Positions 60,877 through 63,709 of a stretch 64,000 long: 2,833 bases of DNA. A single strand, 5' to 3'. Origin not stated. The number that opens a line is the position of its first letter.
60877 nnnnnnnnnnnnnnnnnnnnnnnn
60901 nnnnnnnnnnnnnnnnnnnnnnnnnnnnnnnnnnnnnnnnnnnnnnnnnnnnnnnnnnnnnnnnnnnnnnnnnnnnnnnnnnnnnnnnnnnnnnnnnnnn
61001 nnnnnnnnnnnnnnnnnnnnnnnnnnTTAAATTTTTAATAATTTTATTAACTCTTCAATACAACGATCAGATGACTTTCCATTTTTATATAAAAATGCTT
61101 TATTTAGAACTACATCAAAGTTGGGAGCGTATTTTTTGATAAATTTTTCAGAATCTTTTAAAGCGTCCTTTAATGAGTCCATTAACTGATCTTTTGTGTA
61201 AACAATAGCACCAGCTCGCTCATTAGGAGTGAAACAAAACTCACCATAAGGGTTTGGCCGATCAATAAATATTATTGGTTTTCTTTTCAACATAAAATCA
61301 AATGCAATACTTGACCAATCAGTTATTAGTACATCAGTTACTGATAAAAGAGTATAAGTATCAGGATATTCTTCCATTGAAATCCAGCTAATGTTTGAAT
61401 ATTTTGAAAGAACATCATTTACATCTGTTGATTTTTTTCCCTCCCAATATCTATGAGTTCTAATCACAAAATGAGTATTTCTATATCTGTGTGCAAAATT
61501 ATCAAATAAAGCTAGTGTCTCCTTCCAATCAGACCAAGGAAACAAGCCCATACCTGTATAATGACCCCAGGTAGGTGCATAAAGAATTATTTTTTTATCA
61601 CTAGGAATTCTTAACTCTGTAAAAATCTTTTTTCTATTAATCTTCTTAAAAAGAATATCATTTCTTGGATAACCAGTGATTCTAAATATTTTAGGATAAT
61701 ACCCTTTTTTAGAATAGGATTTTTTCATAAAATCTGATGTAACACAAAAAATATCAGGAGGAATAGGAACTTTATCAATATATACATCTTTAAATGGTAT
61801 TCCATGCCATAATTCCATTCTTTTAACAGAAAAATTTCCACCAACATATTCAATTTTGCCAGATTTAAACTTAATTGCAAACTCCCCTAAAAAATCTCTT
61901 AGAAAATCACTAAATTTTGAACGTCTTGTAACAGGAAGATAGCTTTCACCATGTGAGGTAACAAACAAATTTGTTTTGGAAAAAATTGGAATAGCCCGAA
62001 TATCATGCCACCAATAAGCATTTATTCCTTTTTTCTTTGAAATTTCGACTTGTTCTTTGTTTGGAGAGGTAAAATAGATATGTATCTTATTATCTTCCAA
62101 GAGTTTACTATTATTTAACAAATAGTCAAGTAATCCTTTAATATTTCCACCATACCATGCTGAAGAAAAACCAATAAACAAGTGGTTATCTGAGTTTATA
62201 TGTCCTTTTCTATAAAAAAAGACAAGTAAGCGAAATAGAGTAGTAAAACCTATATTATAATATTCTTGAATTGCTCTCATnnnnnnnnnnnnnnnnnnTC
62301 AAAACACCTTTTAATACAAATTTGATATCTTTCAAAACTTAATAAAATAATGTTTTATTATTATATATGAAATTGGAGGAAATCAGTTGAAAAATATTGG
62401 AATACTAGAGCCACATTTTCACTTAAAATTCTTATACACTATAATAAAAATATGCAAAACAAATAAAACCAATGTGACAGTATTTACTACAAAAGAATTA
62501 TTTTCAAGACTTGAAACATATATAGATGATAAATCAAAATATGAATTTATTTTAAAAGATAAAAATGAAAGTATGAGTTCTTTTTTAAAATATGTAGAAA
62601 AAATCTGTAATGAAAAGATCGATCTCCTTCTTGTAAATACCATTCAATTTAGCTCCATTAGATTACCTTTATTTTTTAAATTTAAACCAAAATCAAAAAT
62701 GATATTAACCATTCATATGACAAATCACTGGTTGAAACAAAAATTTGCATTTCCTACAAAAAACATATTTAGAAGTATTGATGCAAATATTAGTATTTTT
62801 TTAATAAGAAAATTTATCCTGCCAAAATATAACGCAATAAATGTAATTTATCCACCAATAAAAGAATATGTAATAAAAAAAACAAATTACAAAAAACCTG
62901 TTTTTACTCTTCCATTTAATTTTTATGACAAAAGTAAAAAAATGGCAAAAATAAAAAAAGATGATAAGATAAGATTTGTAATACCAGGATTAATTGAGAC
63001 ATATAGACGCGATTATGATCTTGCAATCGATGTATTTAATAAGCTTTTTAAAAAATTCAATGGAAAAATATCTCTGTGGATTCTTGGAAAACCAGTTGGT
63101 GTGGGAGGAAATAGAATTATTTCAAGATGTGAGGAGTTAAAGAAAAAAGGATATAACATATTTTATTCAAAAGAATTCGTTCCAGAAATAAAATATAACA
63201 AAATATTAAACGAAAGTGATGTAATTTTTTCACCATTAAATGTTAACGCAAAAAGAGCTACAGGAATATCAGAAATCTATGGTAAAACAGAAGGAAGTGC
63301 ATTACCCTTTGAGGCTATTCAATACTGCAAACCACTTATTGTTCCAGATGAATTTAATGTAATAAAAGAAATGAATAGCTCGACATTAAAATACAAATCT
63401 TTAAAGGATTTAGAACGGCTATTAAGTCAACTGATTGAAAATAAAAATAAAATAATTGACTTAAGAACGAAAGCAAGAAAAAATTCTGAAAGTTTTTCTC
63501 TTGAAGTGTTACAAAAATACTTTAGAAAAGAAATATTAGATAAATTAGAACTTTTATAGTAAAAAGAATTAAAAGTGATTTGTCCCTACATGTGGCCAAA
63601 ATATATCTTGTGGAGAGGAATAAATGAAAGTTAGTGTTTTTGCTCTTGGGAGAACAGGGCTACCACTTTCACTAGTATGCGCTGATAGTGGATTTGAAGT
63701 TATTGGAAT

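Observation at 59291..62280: Teichoic-acid-like glycerol-phosphate module (cytidylyltransferase + GpsA + TagF-like polymerase) in a probably archaeal genome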

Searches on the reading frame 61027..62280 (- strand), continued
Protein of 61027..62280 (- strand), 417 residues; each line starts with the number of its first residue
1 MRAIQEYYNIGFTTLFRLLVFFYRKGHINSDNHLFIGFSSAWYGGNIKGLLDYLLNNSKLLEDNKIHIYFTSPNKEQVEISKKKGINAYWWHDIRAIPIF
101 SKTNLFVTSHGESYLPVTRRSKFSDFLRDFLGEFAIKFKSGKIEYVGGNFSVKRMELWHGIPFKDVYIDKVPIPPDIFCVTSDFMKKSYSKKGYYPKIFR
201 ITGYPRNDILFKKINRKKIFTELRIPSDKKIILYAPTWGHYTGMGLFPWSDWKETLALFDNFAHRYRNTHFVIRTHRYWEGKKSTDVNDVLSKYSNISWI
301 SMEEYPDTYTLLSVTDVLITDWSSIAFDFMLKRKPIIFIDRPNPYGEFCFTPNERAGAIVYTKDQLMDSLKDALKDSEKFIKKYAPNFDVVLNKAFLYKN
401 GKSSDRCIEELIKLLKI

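Call 83: fold_search(model_id=the predicted structure, library=pdb)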
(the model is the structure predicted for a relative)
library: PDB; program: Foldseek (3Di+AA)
matches with E <= 10: 1076; with E <= 0.001: 601
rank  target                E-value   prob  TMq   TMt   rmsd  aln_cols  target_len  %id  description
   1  6pd2_C                3.8e-17  1.00  0.87  0.35   2.4       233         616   22  PntC-AEPT: fusion protein of phosphonate-specific cytidylyltransferase and 2-aminoethylphosphonate (AEP) transaminase  (released 2019-08-07)
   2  2xme_E                6.7e-17  1.00  0.74  0.84   3.0       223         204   24  The X-ray structure of CTP:inositol-1-phosphate cytidylyltransferase from Archaeoglobus fulgidus (released 2011-05-04)
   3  1jyk                  2.8e-16  1.00  0.86  0.88   2.5       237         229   19  Catalytic Mechanism of CTP:phosphocholine Cytidylyltransferase from Streptococcus pneumoniae (LicC) (released 2002-02-22)
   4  6pd1_D                3.2e-16  1.00  0.82  0.33   3.7       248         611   21  PntC-AEPT: fusion protein of phosphonate-specific cytidylyltransferase and 2-aminoethylphosphonate (AEP) transaminase  (released 2019-08-07)
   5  4mnd                  3.7e-16  1.00  0.78  0.46   2.7       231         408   22  Crystal structure of Archaeoglobus fulgidus IPCT-DIPPS bifunctional membrane protein (released 2014-07-02)
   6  6pd2_D                5.0e-16  1.00  0.83  0.34   3.8       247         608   19  PntC-AEPT: fusion protein of phosphonate-specific cytidylyltransferase and 2-aminoethylphosphonate (AEP) transaminase  (released 2019-08-07)
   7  6pd2_A                6.9e-16  1.00  0.88  0.35   2.4       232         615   21  PntC-AEPT: fusion protein of phosphonate-specific cytidylyltransferase and 2-aminoethylphosphonate (AEP) transaminase  (released 2019-08-07)
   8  6pd1_B                9.4e-16  1.00  0.85  0.34   2.6       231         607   22  PntC-AEPT: fusion protein of phosphonate-specific cytidylyltransferase and 2-aminoethylphosphonate (AEP) transaminase  (released 2019-08-07)
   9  2xme_I                1.3e-15  1.00  0.73  0.85   2.8       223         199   22  The X-ray structure of CTP:inositol-1-phosphate cytidylyltransferase from Archaeoglobus fulgidus (released 2011-05-04)
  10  6pd1_A                1.9e-15  1.00  0.85  0.34   2.4       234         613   22  PntC-AEPT: fusion protein of phosphonate-specific cytidylyltransferase and 2-aminoethylphosphonate (AEP) transaminase  (released 2019-08-07)
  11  2xme_F                2.0e-15  1.00  0.75  0.84   3.0       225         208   24  The X-ray structure of CTP:inositol-1-phosphate cytidylyltransferase from Archaeoglobus fulgidus (released 2011-05-04)
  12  6pd1_C                2.3e-15  1.00  0.86  0.34   2.5       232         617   22  PntC-AEPT: fusion protein of phosphonate-specific cytidylyltransferase and 2-aminoethylphosphonate (AEP) transaminase  (released 2019-08-07)
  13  2xme_J                2.3e-15  1.00  0.73  0.84   3.0       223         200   22  The X-ray structure of CTP:inositol-1-phosphate cytidylyltransferase from Archaeoglobus fulgidus (released 2011-05-04)
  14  2xme_D                2.4e-15  1.00  0.73  0.84   3.0       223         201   23  The X-ray structure of CTP:inositol-1-phosphate cytidylyltransferase from Archaeoglobus fulgidus (released 2011-05-04)
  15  2xmh_D                2.4e-15  1.00  0.74  0.83   3.0       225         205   22  The X-ray structure of CTP:inositol-1-phosphate cytidylyltransferase from Archaeoglobus fulgidus (released 2011-05-04)
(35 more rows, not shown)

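Call 90: search_solved_structures(query=A2, max_evalue=0.000001, show_alignments=4)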
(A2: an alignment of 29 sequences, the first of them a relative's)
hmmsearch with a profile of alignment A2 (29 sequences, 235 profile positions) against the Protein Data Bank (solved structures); distinct sequences matched with E-value up to 0.000001: 23.
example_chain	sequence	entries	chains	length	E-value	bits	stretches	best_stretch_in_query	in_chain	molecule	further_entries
1jyk_A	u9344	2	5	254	3.1e-24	88.7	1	2-234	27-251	CTP:phosphocholine Cytidylyltransferase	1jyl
6pd1_A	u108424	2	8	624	5.2e-23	84.7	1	2-230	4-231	Nucleotidyl transferase/aminotransferase, class V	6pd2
2xme_A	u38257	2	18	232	1.9e-18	69.8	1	1-231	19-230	CTP-INOSITOL-1-PHOSPHATE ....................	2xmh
4mnd_A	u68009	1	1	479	1.8e-17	66.6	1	1-231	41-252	CTP L-myo-inositol-1-phosphate cytidylyltransferase/CDP-L-myo-inositol myo-inositolphospho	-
6jq8_A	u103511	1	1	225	9.9e-15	57.6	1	3-111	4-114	Putative 6-deoxy-D-mannoheptose pathway protein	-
5xhw_A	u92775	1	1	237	1.3e-14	57.2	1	3-111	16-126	Putative 6-deoxy-D-mannoheptose pathway protein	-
4jd0_A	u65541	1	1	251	4.3e-14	55.5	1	2-160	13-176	Nucleotidyl transferase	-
5z09_A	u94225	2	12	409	1.1e-13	54.2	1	1-172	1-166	Dual sugar-1-phosphate nucleotidylyltransferase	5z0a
2ggo_A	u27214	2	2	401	1.6e-12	50.4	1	1-172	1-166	401aa long hypothetical glucose-1-phosphate thymidylyltransferase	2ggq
8x7s_B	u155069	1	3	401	1.2e-11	47.5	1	1-68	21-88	UTP--glucose-1-phosphate uridylyltransferase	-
8yre_D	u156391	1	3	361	9.3e-11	44.6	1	1-116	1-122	Mannose-1-phosphate guanylyltransferase 1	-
7x8j_A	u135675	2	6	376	9.9e-11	44.5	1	1-116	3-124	Mannose-1-phosphate guanylyltransferase 1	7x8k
7d72_K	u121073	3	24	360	1.3e-10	44.1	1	1-109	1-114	Mannose-1-phosphate guanyltransferase beta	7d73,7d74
8hhd_A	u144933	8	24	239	4.9e-10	42.2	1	1-106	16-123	Nucleotidyl transferase | N-acetylmuramate alpha-1-phosphate uridylyltransferase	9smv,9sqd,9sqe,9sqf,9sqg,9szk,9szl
1tzf_A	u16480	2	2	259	9.4e-10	41.3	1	2-67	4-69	Glucose-1-phosphate cytidylyltransferase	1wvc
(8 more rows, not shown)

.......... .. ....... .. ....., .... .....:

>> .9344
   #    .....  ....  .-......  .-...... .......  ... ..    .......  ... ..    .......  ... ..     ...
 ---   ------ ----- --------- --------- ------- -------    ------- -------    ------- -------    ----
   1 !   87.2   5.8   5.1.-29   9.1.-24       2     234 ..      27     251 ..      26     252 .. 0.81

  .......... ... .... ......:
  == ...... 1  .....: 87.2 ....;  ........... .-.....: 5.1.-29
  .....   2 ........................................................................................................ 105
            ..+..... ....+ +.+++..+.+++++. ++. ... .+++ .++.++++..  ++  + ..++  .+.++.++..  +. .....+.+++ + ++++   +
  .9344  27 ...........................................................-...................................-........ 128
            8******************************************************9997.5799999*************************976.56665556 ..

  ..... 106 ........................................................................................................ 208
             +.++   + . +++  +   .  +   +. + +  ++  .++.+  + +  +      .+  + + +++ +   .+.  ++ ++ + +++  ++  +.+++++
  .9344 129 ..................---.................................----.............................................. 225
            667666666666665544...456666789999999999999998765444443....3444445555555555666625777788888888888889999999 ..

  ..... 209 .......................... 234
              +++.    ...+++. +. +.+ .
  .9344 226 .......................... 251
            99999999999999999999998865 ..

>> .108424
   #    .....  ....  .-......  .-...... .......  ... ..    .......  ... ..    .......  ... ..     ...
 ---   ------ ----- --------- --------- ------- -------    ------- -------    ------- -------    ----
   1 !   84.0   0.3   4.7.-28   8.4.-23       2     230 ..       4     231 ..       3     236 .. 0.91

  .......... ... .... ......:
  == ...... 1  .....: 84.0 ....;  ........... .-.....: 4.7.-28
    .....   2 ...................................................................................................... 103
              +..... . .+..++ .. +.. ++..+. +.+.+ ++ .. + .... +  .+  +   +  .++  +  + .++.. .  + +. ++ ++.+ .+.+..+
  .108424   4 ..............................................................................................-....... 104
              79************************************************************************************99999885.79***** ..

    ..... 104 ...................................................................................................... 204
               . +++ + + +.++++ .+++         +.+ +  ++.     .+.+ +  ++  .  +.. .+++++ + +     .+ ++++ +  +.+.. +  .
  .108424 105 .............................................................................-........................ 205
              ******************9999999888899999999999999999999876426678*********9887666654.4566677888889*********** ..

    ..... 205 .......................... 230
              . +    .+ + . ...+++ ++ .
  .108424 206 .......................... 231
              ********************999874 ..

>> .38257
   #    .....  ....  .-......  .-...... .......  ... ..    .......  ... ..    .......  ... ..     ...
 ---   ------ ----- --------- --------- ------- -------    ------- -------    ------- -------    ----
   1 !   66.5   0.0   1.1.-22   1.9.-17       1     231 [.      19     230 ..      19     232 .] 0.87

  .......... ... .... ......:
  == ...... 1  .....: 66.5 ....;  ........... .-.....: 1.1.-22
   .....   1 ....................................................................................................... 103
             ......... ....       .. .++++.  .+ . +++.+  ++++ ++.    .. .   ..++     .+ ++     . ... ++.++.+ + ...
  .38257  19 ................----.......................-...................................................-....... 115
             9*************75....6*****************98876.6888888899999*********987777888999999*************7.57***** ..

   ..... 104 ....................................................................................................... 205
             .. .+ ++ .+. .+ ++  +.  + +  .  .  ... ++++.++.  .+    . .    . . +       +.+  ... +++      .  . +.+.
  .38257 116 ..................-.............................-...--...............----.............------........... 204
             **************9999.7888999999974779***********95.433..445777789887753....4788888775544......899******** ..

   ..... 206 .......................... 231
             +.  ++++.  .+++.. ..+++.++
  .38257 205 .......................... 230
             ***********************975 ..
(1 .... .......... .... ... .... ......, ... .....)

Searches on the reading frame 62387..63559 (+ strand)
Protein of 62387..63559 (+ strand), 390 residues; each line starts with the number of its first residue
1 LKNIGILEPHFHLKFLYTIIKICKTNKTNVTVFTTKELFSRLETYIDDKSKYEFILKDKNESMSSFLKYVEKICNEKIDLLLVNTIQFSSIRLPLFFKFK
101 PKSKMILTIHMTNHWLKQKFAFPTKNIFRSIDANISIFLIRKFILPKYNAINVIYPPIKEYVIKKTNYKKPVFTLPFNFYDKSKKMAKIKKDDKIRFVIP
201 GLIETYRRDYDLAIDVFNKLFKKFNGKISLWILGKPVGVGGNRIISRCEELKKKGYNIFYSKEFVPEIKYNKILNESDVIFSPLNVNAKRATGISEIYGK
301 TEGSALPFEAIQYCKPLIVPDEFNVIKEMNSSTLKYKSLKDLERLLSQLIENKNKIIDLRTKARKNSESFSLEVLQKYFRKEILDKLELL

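Call 6: search_protein_families(library=pfam, proteins=[window:62387-63559:+], max_evalue=0.01)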
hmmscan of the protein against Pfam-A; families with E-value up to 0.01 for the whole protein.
window:62387-63559:+ (390 aa): 0 families

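Call 7: search_protein_families(library=ncbifam, proteins=[window:62387-63559:+], max_evalue=0.01)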
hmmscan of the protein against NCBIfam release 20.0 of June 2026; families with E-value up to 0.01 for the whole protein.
window:62387-63559:+ (390 aa): 0 families

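Call 57: search_protein_families(library=ncbifam, proteins=[window:62387-63559:+], max_evalue=0.00001)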
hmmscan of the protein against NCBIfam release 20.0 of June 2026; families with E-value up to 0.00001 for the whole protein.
window:62387-63559:+ (390 aa): 0 families

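Call 59: search_solved_structures(query=window:62387-63559:+, max_evalue=1)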
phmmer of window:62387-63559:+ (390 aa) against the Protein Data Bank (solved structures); distinct sequences matched with E-value up to 1: 2.
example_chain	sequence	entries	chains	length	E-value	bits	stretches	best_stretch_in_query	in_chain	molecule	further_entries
5ulb_A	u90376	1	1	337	0.16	14.1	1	192-236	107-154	Putative sugar ABC transporter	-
2ioy_A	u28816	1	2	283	0.46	12.6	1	39-92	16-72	Periplasmic sugar-binding protein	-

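Call 60: search_protein_families(library=pfam, proteins=[window:62387-63559:+], max_evalue=5)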
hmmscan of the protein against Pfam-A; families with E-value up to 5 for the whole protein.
window:62387-63559:+ (390 aa): 1 family
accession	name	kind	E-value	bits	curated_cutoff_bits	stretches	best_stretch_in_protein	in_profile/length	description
PF06984.18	MRP-L47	-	0.04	14.5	27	1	326-371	20-65/87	Mitochondrial 39-S ribosomal protein L47 (MRP-L47)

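Call 68: search_protein_representatives(protein=window:62387-63559:+)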
Query: 390 residues. Proteins with E-value up to 0.001 (for the whole library): 1183; up to 1e-10: 770; up to 1e-30: 139. The best 150 are listed.
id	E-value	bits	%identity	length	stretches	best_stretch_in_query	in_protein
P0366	6.8e-108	377.3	46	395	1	1-386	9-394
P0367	5.3e-105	367.8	47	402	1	3-384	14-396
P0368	1.3e-99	350.0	47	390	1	1-387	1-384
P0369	2.7e-84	299.7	42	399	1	3-387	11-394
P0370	2.2e-81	290.1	43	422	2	131-389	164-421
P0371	7.2e-78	278.5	48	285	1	105-388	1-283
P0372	6.4e-73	262.2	39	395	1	1-387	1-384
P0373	1.9e-72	260.6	41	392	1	1-379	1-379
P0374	8.8e-72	258.5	36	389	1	2-386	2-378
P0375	9.4e-72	258.4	42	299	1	96-388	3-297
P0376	1.4e-65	238.1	39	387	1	15-380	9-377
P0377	4.0e-65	236.6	36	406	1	3-388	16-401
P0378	1.3e-64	234.8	38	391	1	1-385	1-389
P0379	3.1e-64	233.6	38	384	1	3-383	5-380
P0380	6.6e-64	232.6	39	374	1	3-383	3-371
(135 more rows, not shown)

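Call 70: search_solved_structures(query=A3, max_evalue=1)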
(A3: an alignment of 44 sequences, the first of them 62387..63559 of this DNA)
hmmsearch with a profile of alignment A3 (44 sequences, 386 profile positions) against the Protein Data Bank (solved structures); distinct sequences matched with E-value up to 1: 8.
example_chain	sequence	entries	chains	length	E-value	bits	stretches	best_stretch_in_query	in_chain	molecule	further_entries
8xt5_A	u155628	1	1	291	0.064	15.1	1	199-241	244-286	E3 ubiquitin-protein ligase RGLG5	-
6k89_B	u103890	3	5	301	0.15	14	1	201-241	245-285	E3 ubiquitin-protein ligase RGLG1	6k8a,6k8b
6k83_B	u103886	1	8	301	0.15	14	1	201-241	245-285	E3 ubiquitin-protein ligase RGLG1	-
6k85_B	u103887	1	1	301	0.15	13.9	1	201-241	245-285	E3 ubiquitin-protein ligase RGLG1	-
6k86_B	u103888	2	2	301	0.2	13.5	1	201-241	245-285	E3 ubiquitin-protein ligase RGLG1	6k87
6k82_B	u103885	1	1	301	0.2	13.5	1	201-241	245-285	E3 ubiquitin-protein ligase RGLG1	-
3ndy_A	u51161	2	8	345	0.71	11.7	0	87-147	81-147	Endoglucanase D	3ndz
4yo7_A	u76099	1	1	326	0.84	11.4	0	40-90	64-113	Sugar ABC transporter (Sugar-binding protein)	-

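Call 71: search_protein_families(library=pfam, alignment_id=A3, max_evalue=0.01)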
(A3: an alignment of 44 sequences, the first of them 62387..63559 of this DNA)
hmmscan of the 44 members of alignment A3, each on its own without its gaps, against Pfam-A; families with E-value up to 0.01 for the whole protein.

A. member 1, window:62387-63559:+ (390 aa): 0 families

B. families by the number of members that match (of 44 scanned): 8 families
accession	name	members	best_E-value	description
PF13439.12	Glyco_transf_4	6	8.1e-08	Glycosyltransferase Family 4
PF13524.12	Glyco_trans_1_2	4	3.9e-05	Glycosyl transferase-like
PF13692.12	Glyco_trans_1_4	4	0.00018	Glycosyl transferases group 1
PF13579.12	Glyco_trans_4_4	3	9.9e-05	Glycosyl transferase 4-like domain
PF00534.26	Glycos_transf_1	3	0.0001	Glycosyl transferases group 1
PF13477.12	Glyco_trans_4_2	3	0.0018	Glycosyl transferase 4-like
PF12917.13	YfbR-like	1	0.00095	5'-deoxynucleotidase YfbR-like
PF22939.2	GPIID_WHD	1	0.0035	GPI inositol-deacylase, winged helix domain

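Call 72: predict_structure(protein=window:62387-63559:+)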
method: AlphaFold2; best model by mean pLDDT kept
length: 390 residues; sequences in the alignment: 1
mean_pLDDT: 44.5   pTM: 0.32
mean pLDDT of the five models: 44.5, 38.9, 38.4, 36.1, 35.6
residues with pLDDT >= 90: 0; 70-90: 37; 50-70: 106; < 50: 247
segments of 3 or more residues with pLDDT < 50: 1-11, 35-37, 39-53, 55-60, 84-193, 201-205, 237-239, 262-337, 383-390
pLDDT, mean of each block of 10 residues (from residue 1): 44 59 74 50 43 48 70 71 41 27 27 31 24 26 30 39 29 30 38 52 48 62 65 53 67 70 41 27 23 24 27 27 32 43 49 60 67 57 42
secondary structure, 60 per line:
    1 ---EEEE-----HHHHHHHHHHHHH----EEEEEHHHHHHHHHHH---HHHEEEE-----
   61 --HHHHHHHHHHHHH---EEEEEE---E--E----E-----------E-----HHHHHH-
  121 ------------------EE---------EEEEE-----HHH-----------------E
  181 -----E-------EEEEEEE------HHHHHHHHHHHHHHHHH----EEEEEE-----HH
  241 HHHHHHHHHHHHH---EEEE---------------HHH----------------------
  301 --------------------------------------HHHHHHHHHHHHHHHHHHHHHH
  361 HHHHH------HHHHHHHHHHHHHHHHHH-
elements in order: E4-7 H13-25 E30-34 H35-45 E52-55 H63-75 E79-84 H114-119 E150-154 E194-200 H207-223 E228-233 H239-253 E257-260 H339-365 H372-389
